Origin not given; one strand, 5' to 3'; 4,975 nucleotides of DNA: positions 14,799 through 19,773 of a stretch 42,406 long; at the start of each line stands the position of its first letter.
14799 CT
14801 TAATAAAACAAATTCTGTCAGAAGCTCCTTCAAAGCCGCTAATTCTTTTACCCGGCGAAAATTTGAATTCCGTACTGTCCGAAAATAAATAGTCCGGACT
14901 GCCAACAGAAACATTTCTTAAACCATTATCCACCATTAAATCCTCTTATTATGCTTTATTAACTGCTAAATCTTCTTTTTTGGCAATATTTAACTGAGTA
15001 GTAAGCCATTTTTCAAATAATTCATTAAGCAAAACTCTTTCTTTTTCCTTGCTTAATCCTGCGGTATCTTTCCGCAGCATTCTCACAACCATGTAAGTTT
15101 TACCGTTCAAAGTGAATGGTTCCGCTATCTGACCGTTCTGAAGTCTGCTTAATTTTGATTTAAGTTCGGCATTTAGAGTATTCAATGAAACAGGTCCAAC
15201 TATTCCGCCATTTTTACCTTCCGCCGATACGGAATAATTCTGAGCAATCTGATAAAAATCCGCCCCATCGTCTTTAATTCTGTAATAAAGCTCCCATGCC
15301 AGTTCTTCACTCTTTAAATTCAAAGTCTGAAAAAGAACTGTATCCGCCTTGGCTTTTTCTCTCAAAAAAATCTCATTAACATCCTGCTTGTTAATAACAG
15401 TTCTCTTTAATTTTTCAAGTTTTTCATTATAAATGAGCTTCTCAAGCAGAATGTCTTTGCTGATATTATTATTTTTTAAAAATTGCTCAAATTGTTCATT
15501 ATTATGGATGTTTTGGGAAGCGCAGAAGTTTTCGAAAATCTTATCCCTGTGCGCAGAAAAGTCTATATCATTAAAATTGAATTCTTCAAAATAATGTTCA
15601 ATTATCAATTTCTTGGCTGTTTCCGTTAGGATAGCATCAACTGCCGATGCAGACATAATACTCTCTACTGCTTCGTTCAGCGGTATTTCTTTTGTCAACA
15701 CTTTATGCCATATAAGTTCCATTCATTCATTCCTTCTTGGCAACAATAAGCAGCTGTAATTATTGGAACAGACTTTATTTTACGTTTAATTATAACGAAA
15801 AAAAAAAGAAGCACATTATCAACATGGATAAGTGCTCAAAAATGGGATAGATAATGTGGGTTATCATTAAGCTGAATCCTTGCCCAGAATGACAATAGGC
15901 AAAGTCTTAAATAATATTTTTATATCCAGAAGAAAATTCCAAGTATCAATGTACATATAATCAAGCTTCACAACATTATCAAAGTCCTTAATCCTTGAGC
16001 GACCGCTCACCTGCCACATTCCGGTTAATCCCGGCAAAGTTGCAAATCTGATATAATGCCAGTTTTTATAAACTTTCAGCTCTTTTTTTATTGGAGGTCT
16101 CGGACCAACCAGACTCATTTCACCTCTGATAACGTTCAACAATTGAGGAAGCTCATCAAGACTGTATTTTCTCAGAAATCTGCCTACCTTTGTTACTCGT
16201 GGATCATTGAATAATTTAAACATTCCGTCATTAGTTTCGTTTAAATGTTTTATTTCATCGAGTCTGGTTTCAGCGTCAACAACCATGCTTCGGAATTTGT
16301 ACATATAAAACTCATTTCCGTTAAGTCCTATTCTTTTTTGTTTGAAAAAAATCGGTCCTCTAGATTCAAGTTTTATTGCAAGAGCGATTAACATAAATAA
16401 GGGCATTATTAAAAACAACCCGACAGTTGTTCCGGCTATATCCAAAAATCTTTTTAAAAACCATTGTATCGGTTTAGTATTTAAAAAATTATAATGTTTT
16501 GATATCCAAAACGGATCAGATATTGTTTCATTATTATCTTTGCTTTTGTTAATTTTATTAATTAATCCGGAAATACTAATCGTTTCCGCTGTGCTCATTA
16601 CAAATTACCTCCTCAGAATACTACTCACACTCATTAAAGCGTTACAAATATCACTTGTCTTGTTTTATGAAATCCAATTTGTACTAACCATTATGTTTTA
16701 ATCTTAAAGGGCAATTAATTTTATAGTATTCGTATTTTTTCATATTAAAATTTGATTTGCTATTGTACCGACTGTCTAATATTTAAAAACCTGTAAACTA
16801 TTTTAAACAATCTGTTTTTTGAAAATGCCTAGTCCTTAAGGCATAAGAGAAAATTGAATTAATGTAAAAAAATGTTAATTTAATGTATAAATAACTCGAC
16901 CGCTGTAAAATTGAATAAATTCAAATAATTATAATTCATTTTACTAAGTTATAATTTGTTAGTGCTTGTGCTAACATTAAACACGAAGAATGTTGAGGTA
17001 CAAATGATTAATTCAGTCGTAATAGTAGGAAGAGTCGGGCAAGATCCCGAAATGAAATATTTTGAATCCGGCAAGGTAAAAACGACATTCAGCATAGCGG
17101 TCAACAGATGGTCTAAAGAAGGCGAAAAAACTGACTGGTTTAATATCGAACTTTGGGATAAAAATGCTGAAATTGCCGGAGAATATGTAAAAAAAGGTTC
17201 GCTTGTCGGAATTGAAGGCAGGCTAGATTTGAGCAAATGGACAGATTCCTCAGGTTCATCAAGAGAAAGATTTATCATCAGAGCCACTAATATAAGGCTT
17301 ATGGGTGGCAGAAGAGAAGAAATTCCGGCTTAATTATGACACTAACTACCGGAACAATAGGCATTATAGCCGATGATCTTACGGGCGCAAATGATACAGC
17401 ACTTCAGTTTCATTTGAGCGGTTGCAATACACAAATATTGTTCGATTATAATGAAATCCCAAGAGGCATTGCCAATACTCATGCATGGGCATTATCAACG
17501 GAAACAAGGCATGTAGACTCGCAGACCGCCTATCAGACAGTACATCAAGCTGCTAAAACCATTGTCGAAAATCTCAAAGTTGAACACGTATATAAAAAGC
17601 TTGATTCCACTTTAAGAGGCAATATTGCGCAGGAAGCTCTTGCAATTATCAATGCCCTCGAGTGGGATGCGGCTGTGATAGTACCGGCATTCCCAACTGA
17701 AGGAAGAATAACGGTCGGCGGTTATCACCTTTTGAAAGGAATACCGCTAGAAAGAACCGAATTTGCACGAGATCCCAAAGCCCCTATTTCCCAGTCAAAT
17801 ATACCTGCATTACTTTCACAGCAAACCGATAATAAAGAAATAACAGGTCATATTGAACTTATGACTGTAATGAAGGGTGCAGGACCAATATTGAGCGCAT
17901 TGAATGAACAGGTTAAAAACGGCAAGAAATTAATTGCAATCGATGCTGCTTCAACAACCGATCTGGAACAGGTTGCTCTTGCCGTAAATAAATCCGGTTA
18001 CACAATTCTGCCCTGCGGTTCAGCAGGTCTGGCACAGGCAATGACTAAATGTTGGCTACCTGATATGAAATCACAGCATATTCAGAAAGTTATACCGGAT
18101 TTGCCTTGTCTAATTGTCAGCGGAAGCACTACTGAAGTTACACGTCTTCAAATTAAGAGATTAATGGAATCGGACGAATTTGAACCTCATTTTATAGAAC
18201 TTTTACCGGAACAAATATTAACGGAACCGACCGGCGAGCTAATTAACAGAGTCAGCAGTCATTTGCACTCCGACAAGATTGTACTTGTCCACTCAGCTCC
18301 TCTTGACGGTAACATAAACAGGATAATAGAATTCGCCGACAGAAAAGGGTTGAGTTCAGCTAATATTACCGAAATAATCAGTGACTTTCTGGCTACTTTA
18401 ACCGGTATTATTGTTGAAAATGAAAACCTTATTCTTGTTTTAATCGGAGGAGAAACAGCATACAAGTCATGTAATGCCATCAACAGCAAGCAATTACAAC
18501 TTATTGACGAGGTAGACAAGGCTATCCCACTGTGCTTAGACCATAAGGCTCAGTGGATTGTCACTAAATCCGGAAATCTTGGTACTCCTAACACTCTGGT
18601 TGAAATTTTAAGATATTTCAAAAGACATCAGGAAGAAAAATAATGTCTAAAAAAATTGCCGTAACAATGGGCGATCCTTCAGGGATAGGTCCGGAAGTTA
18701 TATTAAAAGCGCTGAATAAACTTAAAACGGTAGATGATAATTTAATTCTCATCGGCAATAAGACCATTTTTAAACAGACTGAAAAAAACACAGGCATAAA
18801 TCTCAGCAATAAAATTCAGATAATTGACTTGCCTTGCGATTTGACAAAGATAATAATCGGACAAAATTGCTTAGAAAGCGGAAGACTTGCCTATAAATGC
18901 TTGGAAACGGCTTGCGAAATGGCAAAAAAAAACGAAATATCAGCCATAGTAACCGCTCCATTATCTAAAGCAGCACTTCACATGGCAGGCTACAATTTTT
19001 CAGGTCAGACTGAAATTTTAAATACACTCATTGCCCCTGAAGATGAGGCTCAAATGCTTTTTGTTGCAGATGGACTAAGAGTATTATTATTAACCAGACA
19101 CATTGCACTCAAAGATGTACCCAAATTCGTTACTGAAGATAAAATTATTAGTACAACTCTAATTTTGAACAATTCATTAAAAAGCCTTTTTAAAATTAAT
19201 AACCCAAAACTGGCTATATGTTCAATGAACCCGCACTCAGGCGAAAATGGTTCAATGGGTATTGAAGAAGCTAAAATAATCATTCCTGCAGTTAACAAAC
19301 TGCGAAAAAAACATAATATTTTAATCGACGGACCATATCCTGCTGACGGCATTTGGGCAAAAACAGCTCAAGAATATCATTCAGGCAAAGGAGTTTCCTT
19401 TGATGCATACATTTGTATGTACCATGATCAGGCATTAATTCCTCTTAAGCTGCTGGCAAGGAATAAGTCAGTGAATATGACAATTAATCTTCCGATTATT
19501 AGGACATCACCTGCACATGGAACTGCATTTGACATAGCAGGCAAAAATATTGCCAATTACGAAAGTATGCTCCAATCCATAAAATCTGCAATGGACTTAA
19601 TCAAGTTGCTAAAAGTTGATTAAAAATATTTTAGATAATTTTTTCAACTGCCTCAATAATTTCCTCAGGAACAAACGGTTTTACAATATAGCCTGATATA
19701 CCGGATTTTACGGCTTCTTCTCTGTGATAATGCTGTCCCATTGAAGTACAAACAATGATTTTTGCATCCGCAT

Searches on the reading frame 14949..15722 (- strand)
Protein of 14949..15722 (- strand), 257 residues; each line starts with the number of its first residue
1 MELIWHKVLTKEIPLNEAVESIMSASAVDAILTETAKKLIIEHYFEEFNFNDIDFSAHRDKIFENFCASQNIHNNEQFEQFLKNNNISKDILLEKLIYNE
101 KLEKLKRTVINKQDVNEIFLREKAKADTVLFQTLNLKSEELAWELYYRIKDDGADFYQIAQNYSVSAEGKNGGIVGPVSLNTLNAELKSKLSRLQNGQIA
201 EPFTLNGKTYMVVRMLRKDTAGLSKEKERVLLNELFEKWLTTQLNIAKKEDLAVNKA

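Call 15: search_protein_families(library=pfam, proteins=[window:14949-15722:-], max_evalue=0.001)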
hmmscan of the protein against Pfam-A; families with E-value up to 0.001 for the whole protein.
window:14949-15722:- (257 aa): 2 families
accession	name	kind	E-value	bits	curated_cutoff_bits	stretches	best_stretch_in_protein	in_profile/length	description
PF00639.27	Rotamase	-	6.2e-08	33.9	21.7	1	139-204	19-85/97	PPIC-type PPIASE domain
PF13616.12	Rotamase_3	-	3.7e-07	31.1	22.5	1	121-204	13-102/116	PPIC-type PPIASE domain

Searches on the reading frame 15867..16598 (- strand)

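Call 15: search_protein_families(library=pfam, proteins=[window:15867-16598:-], max_evalue=0.001)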
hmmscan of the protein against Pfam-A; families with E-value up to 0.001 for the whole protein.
window:15867-16598:- (243 aa): 1 family
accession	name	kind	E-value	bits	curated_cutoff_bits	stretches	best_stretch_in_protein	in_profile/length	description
PF02397.22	Bac_transf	-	1.3e-66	224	27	1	49-237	1-178/179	Bacterial sugar transferase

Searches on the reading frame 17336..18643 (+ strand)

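Call 15: search_protein_families(library=pfam, proteins=[window:17336-18643:+], max_evalue=0.001)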
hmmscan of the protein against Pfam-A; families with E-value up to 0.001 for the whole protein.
window:17336-18643:+ (435 aa): 2 families
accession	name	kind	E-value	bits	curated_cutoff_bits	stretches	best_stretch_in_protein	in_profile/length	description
PF07005.16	SBD_N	-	9.3e-58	196.1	25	1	8-236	1-230/230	Sugar-binding N-terminal domain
PF17042.10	NBD_C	-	3.9e-22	80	28.3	1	259-421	1-168/168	Nucleotide-binding C-terminal domain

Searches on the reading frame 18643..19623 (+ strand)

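Call 15: search_protein_families(library=pfam, proteins=[window:18643-19623:+], max_evalue=0.001)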
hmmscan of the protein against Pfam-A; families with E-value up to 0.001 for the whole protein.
window:18643-19623:+ (326 aa): 2 families
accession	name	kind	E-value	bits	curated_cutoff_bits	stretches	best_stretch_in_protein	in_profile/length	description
PF04166.17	PdxA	-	1.4e-93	313.9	27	1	45-316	34-286/286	Pyridoxal phosphate biosynthetic protein PdxA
PF00180.25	Iso_dh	-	0.00019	21.3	27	0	288-314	273-299/348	Isocitrate/isopropylmalate dehydrogenase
